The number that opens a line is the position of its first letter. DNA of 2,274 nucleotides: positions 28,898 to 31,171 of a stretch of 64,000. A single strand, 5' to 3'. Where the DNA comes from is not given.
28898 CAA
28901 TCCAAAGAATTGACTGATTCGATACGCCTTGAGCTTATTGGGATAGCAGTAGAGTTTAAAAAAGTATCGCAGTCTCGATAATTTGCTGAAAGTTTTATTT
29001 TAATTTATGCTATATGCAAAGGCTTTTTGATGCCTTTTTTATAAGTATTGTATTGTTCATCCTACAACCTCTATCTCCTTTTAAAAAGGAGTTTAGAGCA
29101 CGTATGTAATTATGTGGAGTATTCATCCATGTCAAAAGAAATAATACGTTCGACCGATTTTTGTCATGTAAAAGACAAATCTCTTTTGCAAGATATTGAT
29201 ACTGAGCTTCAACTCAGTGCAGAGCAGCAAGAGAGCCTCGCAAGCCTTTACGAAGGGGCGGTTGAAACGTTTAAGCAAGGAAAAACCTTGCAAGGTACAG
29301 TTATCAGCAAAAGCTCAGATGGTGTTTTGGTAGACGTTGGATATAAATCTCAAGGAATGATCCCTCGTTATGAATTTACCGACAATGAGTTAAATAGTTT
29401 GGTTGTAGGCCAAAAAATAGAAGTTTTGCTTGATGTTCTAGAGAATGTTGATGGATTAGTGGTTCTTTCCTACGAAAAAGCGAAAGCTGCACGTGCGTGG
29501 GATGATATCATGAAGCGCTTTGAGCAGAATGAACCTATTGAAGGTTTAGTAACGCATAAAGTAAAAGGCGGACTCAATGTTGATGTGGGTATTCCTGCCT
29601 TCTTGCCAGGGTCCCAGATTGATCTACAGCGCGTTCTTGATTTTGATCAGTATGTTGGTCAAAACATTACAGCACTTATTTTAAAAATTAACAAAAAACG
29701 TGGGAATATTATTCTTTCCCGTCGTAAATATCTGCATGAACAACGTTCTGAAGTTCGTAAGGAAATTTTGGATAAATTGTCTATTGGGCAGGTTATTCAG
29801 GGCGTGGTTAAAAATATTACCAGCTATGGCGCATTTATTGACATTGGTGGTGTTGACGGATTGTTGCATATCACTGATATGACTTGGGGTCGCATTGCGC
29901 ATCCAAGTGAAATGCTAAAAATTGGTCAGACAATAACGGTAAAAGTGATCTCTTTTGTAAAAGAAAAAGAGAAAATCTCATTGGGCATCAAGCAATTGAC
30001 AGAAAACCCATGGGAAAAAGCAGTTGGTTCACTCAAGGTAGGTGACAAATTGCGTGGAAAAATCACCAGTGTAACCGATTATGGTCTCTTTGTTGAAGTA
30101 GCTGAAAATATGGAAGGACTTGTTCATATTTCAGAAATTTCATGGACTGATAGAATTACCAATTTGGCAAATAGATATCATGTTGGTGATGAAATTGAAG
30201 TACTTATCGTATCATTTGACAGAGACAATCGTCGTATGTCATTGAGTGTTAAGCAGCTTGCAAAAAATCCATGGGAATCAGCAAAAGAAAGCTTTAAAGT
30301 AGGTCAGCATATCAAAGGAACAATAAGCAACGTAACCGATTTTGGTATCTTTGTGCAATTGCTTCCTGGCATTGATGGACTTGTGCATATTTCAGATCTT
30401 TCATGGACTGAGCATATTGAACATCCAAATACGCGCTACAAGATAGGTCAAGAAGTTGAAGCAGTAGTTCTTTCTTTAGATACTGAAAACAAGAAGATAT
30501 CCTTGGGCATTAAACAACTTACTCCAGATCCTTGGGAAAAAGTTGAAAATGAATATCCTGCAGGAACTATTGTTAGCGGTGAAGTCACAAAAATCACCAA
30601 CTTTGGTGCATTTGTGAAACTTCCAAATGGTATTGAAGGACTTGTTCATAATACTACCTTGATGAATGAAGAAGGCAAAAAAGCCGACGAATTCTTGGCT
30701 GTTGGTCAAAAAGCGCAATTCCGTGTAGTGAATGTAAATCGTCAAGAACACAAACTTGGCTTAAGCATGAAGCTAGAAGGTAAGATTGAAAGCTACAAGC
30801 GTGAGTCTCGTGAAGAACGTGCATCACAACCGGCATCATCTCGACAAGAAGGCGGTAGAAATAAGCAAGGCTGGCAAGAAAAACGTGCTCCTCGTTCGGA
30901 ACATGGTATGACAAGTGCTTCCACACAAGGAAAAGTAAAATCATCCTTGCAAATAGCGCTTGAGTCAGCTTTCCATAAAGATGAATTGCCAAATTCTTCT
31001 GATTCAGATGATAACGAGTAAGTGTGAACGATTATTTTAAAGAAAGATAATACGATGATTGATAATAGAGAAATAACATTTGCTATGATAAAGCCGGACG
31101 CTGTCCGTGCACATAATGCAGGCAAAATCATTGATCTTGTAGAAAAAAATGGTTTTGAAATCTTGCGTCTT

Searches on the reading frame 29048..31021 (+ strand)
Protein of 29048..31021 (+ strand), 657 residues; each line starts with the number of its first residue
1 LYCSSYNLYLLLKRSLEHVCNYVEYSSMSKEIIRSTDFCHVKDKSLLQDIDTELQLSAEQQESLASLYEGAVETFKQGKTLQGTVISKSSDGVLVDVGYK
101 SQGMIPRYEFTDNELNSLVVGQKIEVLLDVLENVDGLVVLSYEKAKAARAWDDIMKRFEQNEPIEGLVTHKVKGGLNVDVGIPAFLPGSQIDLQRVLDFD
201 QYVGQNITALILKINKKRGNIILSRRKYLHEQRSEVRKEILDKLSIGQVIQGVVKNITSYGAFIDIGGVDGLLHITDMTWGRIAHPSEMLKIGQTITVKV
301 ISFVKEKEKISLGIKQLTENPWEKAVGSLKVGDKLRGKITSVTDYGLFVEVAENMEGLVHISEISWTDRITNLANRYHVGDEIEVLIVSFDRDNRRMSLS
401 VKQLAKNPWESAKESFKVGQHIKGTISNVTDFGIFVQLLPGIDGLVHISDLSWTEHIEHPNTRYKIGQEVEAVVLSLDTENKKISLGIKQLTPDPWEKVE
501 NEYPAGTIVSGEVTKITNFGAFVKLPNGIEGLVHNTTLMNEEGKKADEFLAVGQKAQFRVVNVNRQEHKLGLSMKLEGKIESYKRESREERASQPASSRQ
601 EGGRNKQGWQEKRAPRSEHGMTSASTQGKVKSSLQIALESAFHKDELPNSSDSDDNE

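Call 53: search_protein_families(library=pfam, proteins=[window:29048-31021:+], max_evalue=0.00001)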
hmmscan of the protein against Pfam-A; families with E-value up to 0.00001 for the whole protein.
window:29048-31021:+ (657 aa): 6 families
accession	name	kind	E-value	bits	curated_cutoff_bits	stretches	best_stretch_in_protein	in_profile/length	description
PF00575.29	S1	-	1.8e-98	323.5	22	6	416-489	2-74/74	S1 RNA binding domain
PF23459.1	S1_RRP5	-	8.1e-27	94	27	2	419-483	4-67/72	RRP5 S1 domain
PF21710.3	Spt6_S1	-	4.4e-21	75.4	27.5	0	505-575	16-87/91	Spt6, S1/OB domain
PF13509.12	S1_2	-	5.9e-09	36.3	21.8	0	246-281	1-36/61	S1 domain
PF24685.1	OB_RRP5_4th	-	3.2e-06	27.5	31.5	0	344-390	23-71/92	RRP5 OB-fold domain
PF17092.11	PCB_OB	-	7.3e-06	27.2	27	0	232-300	17-97/111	Penicillin-binding protein OB-like domain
